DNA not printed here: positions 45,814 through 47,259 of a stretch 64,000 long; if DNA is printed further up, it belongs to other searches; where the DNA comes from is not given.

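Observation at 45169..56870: Triplicated uncharacterised ~370-aa extracytoplasmic domain with three different anchoring or accessory modules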

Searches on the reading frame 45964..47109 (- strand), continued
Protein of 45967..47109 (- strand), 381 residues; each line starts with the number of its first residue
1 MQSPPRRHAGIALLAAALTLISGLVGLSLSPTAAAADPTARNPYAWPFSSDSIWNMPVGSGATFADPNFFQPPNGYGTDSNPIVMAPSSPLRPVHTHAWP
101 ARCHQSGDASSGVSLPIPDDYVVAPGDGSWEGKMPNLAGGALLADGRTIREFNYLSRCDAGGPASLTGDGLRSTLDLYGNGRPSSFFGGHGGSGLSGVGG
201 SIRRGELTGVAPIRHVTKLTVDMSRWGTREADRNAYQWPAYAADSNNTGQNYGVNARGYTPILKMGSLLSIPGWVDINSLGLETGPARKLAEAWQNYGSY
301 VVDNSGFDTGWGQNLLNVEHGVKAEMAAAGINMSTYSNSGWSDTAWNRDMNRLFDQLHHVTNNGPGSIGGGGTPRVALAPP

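Call 58: find_encoding_contigs(protein=P0118, flank=10000, max_places=1)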
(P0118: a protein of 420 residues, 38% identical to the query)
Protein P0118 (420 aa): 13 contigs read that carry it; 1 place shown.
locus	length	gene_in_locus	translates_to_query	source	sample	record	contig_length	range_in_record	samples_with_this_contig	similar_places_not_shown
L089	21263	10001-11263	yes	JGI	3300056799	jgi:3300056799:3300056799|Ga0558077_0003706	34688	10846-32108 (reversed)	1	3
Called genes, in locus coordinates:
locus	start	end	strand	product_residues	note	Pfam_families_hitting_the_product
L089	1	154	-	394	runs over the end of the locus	PF13439:Glyco_transf_4, PF13579:Glyco_trans_4_4, PF00534:Glycos_transf_1, PF13692:Glyco_trans_1_4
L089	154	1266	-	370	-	PF13439:Glyco_transf_4, PF13579:Glyco_trans_4_4, PF00534:Glycos_transf_1, PF13692:Glyco_trans_1_4, PF13524:Glyco_trans_1_2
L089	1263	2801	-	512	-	PF04932:Wzy_C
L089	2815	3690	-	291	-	PF06564:CBP_BcsQ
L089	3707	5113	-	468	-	PF02706:Wzz (weak), PF13807:GNVR (weak)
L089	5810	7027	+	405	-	-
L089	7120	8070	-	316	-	PF13480:Acetyltransf_6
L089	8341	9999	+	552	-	-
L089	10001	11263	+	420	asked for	-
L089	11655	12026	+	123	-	-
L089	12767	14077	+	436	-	PF03721:UDPG_MGDP_dh_N, PF00984:UDPG_MGDP_dh, PF03720:UDPG_MGDP_dh_C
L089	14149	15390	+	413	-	PF13439:Glyco_transf_4, PF13579:Glyco_trans_4_4, PF00534:Glycos_transf_1, PF13692:Glyco_trans_1_4, PF13524:Glyco_trans_1_2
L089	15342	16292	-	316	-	PF04393:DUF535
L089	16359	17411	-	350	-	PF00196:GerE, PF08281:Sigma70_r4_2 (weak), PF13384:HTH_23 (weak)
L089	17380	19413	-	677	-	PF16889:Hepar_II_III_N, PF07940:Hepar_II_III_C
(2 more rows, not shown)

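Call 60: search_protein_families(library=pfam, alignment_id=A6, max_evalue=0.00001)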
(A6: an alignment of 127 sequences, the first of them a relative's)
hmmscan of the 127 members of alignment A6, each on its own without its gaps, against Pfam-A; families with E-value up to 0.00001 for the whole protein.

A. member 1, L028:15427-18489:+ (1021 aa): 3 families
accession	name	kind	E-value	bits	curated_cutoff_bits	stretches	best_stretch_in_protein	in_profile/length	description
PF12831.13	FAD_oxidored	-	2.5e-60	205.4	27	3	624-761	282-416/416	FAD dependent oxidoreductase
PF00890.30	FAD_binding_2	-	2.8e-06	27.3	20.4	0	71-104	1-34/414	FAD binding domain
PF07992.20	Pyr_redox_2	-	6e-06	26.3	26.1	0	71-172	2-87/291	Pyridine nucleotide-disulphide oxidoreductase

B. families by the number of members that match (of 127 scanned): 184 families (the first 25 are shown)
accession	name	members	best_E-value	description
PF00535.33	Glycos_transf_2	8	2.4e-45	Glycosyl transferase family 2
PF13641.12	Glyco_tranf_2_3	6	3.8e-23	Glycosyltransferase like family 2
PF10111.15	Glyco_tranf_2_2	5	3.7e-35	Glycosyltransferase like family 2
PF03275.19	GLF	3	2e-81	UDP-galactopyranose mutase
PF01943.22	Polysacc_synt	3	4.1e-28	Polysaccharide biosynthesis protein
PF12833.13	HTH_18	3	5.8e-23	Helix-turn-helix domain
PF13450.12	NAD_binding_8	3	1.2e-19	NAD(P)-binding Rossmann-like domain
PF00165.29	HTH_AraC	3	2.5e-16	Bacterial regulatory helix-turn-helix proteins, AraC family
PF17994.7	Glft2_N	3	6.6e-11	Galactofuranosyltransferase 2 N-terminal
PF02706.20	Wzz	3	1.8e-10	Chain length determinant protein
PF01326.24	PPDK_N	2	2e-123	Pyruvate phosphate dikinase, AMP/ATP-binding domain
PF12831.13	FAD_oxidored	2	2.5e-60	FAD dependent oxidoreductase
PF02896.24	PEP-utilizers_C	2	2.6e-60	PEP-utilising enzyme, PEP-binding domain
PF13440.11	Polysacc_synt_3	2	1.4e-54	Polysaccharide biosynthesis protein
PF16116.10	DUF4832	2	1.8e-45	Domain of unknown function (DUF4832)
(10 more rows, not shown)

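Call 63: search_protein_families(library=pfam, proteins=[L025:18411-20951:-, L061:2483-3607:-, L048:10528-11817:-, L070:15192-16334:-, L068:4831-6660:-, L044:8743-9699:+, L028:8531-9904:+, L035:524-2191:+, L076:14906-17170:+, L071:1434-3110:-], max_evalue=0.00001)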
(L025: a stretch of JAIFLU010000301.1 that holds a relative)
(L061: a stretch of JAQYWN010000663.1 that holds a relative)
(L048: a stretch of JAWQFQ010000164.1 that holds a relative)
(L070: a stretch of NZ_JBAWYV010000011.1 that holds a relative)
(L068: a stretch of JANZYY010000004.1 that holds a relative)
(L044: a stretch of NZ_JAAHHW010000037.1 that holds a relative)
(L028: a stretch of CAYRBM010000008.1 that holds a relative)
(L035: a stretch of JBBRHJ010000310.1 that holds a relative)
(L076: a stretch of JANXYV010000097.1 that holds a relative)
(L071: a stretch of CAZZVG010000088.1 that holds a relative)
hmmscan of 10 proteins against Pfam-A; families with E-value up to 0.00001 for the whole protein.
L025:18411-20951:- (847 aa): 1 family
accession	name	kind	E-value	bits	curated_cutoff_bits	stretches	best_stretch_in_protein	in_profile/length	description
PF07715.20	Plug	-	4e-07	31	23.9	1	9-44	73-107/107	TonB-dependent Receptor Plug Domain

L061:2483-3607:- (375 aa): 2 families
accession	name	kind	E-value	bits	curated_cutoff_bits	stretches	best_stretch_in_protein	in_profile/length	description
PF03275.19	GLF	-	3.4e-71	239.6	26.3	1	153-353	2-203/203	UDP-galactopyranose mutase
PF13450.12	NAD_binding_8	-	1.6e-18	67.1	21.9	1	7-75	1-68/68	NAD(P)-binding Rossmann-like domain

L048:10528-11817:- (430 aa): 2 families
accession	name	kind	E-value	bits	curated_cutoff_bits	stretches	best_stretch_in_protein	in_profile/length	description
PF00005.33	ABC_tran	-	4.3e-24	86.1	25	1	62-193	1-135/137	ABC transporter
PF14524.12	Wzt_C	-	3.6e-10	40.4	30.4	1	278-401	3-131/143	Wzt C-terminal domain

L070:15192-16334:- (381 aa): 4 families
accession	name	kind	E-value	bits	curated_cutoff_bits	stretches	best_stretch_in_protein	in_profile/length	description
PF00534.26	Glycos_transf_1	-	1.8e-31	109.4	26.4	1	191-353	5-170/172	Glycosyl transferases group 1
PF13692.12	Glyco_trans_1_4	-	1.7e-28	100.1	27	1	203-341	3-141/142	Glycosyl transferases group 1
PF13439.12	Glyco_transf_4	-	8.9e-17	62.1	28.5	1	17-177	1-169/170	Glycosyltransferase Family 4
PF13579.12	Glyco_trans_4_4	-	1.4e-08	35.7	29.7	1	72-173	56-158/158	Glycosyl transferase 4-like domain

L068:4831-6660:- (610 aa): 3 families
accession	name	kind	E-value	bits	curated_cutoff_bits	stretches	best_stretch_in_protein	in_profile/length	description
PF00535.33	Glycos_transf_2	-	2.1e-10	41.2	23.3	1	157-276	2-121/168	Glycosyl transferase family 2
PF17994.7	Glft2_N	-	2.9e-08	34.2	26.1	1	5-102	2-102/140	Galactofuranosyltransferase 2 N-terminal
PF13641.12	Glyco_tranf_2_3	-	3.2e-08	34.3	27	1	155-384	3-212/230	Glycosyltransferase like family 2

L044:8743-9699:+ (319 aa): 4 families
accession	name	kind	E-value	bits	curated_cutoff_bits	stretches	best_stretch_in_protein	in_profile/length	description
PF00535.33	Glycos_transf_2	-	2.4e-45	154.9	23.3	1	5-165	1-167/168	Glycosyl transferase family 2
PF10111.15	Glyco_tranf_2_2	-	3.7e-35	122.2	27.3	1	5-224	1-234/276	Glycosyltransferase like family 2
PF13641.12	Glyco_tranf_2_3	-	3.8e-23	83.1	27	1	2-213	1-222/230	Glycosyltransferase like family 2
PF13632.12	Glyco_trans_2_3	-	2e-06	28.2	27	1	82-296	1-180/198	Glycosyl transferase family group 2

L028:8531-9904:+ (458 aa): 2 families
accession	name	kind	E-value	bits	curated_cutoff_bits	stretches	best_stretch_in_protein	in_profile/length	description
PF16499.11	Melibiase_2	-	2.6e-21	76.6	23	1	193-372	108-284/284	Alpha galactosidase A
PF17801.7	Melibiase_C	-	9.2e-09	35.7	22.9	1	383-456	2-70/71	Alpha galactosidase C-terminal beta sandwich domain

L035:524-2191:+ (556 aa): 2 families
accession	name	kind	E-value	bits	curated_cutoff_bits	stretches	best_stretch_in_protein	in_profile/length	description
PF07980.17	SusD_RagB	-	9.5e-28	98.1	23.1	1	336-555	36-297/297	SusD family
PF14322.12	SusD-like_3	-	1.2e-12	48.9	27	1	110-241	67-190/191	Starch-binding associating with outer membrane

L076:14906-17170:+ (755 aa): 3 families
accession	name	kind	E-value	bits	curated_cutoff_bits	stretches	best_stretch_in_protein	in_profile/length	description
PF15902.12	Sortilin-Vps10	-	3.6e-36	125.4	33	1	227-339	2-114/446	Sortilin, neurotensin receptor 3,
PF02012.26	BNR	-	5.6e-07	29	27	0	119-127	3-11/12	BNR/Asp-box repeat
PF24316.1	Tli3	-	4.7e-06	27.4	27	0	699-715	81-97/129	T6SS Tli3 immunity protein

L071:1434-3110:- (559 aa): 1 family
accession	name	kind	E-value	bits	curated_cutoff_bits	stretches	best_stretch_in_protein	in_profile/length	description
PF03109.22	ABC1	-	1.1e-82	277.3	22.9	1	102-346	1-242/244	ABC1 atypical kinase-like domain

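Call 92: find_related_loci(query=window:45967-47109:-, collection=metagenome_contigs, flank=6000)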
Query window:45967-47109:- (381 aa) in metagenome_contigs; peptide patterns used: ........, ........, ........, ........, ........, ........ (x = any residue, [..] = any of these).
55 stretches matched a pattern; 3 encode a relative of the query (tblastn E <= 1e-3); 3 distinct loci.
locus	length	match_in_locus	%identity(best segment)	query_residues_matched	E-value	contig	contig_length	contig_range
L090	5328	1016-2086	37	11-381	2e-50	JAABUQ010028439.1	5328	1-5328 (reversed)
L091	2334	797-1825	37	38-381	3e-47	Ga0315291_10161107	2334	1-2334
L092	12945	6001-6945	33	41-381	2e-41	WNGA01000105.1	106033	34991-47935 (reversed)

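Call 96: find_related_loci(query=A2, collection=viral_contigs, flank=6000)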
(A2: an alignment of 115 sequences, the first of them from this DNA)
Query A2 (342 aa) in viral_contigs; peptide patterns used: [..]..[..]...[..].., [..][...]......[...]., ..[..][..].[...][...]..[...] (x = any residue, [..] = any of these).
138 stretches matched a pattern; 23 encode a relative of the query (tblastn E <= 1e-3); 22 distinct loci.
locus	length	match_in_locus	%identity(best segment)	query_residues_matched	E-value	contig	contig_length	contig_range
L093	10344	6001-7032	38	1-342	2e-54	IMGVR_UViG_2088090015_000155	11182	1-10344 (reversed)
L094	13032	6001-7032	39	1-342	7e-50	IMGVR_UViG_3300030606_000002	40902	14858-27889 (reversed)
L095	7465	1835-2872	39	1-342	7e-44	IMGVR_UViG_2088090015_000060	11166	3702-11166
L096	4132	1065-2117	35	1-340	5e-42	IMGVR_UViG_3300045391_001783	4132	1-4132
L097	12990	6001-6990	38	1-333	5e-41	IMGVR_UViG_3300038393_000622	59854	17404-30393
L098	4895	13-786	38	74-342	4e-41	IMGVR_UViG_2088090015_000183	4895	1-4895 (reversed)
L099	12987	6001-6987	33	1-342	4e-39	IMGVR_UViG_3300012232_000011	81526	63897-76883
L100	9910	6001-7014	36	1-340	4e-37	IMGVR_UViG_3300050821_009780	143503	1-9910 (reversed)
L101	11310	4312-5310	38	1-339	2e-35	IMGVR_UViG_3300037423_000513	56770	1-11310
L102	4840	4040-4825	36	1-269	8e-34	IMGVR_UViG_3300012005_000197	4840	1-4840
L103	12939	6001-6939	29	1-342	4e-23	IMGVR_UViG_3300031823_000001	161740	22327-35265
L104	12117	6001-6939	30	1-342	4e-20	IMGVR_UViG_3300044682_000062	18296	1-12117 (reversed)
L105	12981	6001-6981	39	1-335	5e-48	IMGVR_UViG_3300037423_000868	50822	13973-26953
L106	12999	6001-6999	39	1-339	1e-37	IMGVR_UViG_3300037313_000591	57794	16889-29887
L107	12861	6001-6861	28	1-337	2e-13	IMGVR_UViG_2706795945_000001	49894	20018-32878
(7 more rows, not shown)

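Call 100: search_protein_families(library=phrogs, alignment_id=A8, max_evalue=0.00001)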
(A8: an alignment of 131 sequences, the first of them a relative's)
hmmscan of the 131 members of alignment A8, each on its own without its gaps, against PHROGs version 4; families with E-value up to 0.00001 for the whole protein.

A. member 1, L093:5989-7734:+ (582 aa): 1 family
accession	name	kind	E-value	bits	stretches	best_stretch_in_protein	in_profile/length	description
phrog_17388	-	tail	1.8e-10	41.3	0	216-272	365-421/702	minor tail protein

B. families by the number of members that match (of 131 scanned): 102 families (the first 25 are shown)
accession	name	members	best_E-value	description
phrog_17388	-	11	0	minor tail protein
phrog_267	-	3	2.2e-47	major head protein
phrog_38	-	3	1.1e-42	terminase large subunit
phrog_283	-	3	6.1e-14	major head protein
phrog_5573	-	3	9.5e-14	terminase large subunit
phrog_13678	-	3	9.5e-13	-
phrog_544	-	3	1.6e-08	major head protein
phrog_737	-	2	2e-125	minor tail protein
phrog_4271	-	2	3.5e-123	tail protein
phrog_746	-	2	3.9e-66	minor tail protein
phrog_4978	-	2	5.1e-48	tail protein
phrog_25867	-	2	2.5e-36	tail protein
phrog_1101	-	2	8.8e-33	tail protein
phrog_1482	-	2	1.5e-28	terminase small subunit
phrog_2804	-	2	1.5e-18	virion structural protein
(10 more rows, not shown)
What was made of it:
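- On PHROG 17388 ('minor tail protein'): 11 viral proteins match (call 100).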

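Call 101: find_encoding_contigs(protein=P0002, flank=5000, max_places=2)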
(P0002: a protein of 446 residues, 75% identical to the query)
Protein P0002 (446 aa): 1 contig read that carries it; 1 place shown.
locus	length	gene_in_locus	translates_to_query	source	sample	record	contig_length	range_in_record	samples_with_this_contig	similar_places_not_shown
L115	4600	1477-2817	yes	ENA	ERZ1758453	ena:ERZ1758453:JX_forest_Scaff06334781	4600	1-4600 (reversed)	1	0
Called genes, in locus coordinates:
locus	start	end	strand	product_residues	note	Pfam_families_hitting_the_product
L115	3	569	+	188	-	?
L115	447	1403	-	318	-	PF00535:Glycos_transf_2, PF10111:Glyco_tranf_2_2, PF13641:Glyco_tranf_2_3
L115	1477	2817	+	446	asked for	-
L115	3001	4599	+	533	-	?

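Call 103: search_solved_structures(query=L104:5329-11949:+, max_evalue=0.001)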
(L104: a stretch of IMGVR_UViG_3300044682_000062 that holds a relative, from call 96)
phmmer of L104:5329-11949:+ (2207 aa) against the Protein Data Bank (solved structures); distinct sequences matched with E-value up to 0.001: 2.
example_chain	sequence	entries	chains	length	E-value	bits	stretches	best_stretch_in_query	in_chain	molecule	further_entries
7ypx_A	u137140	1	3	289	0.00012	22.8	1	1209-1279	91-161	Pam3 tail fiber proreins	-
7yfw_a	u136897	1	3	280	0.00012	22.8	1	1209-1279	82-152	Pam3 fiber proreins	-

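Call 104: search_solved_structures(query=L106:1120-7023:+, max_evalue=0.001)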
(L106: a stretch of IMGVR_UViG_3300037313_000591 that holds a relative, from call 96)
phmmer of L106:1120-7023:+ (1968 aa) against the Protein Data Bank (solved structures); distinct sequences matched with E-value up to 0.001: 0.

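Call 105: search_solved_structures(query=L103:4585-9294:+, max_evalue=0.001)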
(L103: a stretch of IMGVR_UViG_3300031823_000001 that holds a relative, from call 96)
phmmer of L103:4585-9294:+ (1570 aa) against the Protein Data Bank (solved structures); distinct sequences matched with E-value up to 0.001: 0.
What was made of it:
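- Tried and rejected: Large viral proteins gave only one tail-fibre segment (calls 103-105).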
